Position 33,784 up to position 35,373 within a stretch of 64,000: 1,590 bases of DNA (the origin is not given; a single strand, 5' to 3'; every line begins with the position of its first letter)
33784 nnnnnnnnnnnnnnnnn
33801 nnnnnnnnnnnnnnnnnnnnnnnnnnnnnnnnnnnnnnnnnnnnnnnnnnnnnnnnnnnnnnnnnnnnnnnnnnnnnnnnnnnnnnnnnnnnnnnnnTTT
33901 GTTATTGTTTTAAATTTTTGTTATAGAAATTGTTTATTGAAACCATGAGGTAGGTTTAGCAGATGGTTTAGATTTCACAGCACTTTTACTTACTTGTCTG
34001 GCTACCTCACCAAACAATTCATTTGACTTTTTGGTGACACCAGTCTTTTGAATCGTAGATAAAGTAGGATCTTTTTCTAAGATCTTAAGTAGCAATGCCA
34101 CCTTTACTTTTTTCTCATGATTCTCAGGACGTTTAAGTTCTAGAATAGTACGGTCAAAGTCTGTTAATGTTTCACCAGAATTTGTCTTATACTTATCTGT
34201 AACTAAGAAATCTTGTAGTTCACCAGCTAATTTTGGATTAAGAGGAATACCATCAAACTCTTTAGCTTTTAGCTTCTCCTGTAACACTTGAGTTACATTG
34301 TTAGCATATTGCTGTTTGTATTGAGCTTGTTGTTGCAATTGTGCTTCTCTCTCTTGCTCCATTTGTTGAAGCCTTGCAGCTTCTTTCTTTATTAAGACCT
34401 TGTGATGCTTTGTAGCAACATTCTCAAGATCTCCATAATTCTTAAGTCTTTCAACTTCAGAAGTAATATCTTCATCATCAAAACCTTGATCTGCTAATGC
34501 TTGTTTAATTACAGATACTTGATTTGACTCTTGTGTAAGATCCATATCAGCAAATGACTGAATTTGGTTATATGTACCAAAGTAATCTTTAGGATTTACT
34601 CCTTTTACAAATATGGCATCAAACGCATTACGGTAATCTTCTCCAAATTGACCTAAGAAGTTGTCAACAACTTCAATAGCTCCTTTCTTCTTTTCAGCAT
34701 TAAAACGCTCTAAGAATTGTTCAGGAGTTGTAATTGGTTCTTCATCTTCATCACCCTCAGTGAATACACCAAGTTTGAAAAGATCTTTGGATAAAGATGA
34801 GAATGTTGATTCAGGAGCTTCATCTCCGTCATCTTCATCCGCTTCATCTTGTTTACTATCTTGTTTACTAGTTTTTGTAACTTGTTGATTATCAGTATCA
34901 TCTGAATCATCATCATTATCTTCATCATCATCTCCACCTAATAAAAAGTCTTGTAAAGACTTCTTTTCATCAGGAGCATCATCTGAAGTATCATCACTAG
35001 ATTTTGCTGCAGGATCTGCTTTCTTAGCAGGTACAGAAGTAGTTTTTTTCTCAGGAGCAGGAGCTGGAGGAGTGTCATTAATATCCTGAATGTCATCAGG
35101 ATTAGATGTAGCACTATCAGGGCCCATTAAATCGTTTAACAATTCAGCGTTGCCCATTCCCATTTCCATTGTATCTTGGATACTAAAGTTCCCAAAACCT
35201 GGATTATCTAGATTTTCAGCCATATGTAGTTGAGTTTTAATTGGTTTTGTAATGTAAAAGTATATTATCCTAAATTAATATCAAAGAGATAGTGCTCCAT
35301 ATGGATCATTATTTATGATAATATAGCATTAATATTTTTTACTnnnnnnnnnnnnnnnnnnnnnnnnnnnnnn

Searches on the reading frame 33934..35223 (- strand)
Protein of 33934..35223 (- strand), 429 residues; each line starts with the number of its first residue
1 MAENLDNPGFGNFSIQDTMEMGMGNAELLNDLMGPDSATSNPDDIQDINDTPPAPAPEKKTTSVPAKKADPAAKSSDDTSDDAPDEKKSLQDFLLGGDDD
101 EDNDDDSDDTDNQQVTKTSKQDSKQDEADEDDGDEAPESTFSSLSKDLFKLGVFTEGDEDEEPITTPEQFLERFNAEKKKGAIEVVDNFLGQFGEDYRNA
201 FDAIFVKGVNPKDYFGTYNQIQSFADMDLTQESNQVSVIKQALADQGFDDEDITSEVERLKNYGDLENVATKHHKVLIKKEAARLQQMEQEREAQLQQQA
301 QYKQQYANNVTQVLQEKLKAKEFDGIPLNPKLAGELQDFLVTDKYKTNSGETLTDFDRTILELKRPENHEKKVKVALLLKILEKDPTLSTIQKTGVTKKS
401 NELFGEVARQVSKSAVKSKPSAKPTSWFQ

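Call 11: search_protein_families(library=phrogs, proteins=[window:33934-35223:-], max_evalue=0.001)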
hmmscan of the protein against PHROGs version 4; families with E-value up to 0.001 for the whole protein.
window:33934-35223:- (429 aa): 1 family
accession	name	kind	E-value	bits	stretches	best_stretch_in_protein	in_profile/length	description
phrog_16294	-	unknown function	1.6e-08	35.1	1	225-408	181-356/381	-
